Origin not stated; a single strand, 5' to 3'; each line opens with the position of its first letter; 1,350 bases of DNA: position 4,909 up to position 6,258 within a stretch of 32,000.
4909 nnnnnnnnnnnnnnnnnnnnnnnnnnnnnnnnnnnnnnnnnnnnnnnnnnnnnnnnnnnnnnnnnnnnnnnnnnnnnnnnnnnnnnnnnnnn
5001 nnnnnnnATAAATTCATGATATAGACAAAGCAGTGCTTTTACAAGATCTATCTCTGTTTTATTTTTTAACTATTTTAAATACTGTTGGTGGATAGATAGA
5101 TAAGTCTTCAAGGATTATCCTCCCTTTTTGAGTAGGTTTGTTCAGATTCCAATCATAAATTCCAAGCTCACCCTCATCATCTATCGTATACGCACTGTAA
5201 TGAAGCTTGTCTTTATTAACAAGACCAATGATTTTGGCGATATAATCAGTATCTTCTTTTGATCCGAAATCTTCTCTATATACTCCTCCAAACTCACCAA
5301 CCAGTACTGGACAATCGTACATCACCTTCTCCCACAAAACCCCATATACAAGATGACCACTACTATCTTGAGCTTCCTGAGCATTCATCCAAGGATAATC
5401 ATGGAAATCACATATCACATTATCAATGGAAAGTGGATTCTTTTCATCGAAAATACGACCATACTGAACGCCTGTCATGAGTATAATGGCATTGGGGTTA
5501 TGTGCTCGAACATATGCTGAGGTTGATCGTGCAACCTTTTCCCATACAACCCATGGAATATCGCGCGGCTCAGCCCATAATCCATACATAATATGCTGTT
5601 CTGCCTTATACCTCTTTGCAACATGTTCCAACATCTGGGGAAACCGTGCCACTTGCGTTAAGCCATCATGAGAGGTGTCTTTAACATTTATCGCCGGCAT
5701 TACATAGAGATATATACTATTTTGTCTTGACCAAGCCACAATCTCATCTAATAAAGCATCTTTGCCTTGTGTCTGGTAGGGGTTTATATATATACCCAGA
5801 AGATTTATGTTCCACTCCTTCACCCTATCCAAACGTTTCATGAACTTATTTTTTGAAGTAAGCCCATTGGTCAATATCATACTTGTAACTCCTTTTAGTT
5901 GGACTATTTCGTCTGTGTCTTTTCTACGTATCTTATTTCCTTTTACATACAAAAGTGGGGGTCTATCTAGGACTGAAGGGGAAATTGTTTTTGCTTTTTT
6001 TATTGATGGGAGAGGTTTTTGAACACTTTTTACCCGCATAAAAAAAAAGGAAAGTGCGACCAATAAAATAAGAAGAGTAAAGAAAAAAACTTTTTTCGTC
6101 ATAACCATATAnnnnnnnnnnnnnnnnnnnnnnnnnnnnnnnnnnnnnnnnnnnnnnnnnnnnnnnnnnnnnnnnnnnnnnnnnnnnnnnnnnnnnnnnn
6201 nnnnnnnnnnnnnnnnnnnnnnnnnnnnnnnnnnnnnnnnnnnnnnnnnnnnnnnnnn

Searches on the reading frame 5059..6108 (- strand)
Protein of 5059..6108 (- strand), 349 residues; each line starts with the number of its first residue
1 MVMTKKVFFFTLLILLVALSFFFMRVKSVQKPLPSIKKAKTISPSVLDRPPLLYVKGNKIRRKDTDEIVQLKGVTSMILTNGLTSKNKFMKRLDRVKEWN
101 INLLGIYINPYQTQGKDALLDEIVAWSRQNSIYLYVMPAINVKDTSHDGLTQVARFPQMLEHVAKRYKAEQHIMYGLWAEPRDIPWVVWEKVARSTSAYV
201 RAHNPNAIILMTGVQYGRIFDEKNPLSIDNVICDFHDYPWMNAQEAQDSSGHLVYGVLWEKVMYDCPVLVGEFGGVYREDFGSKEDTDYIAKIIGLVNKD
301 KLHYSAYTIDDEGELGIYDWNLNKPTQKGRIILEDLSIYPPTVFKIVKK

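Call 66: search_protein_families(library=pfam, proteins=[window:5059-6108:-], max_evalue=0.001)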
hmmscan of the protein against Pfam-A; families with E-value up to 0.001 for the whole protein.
window:5059-6108:- (349 aa): 1 family
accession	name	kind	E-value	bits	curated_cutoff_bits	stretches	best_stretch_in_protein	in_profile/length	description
PF00150.24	Cellulase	-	8.4e-21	75.1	23.5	1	93-311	27-270/272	Cellulase (glycosyl hydrolase family 5)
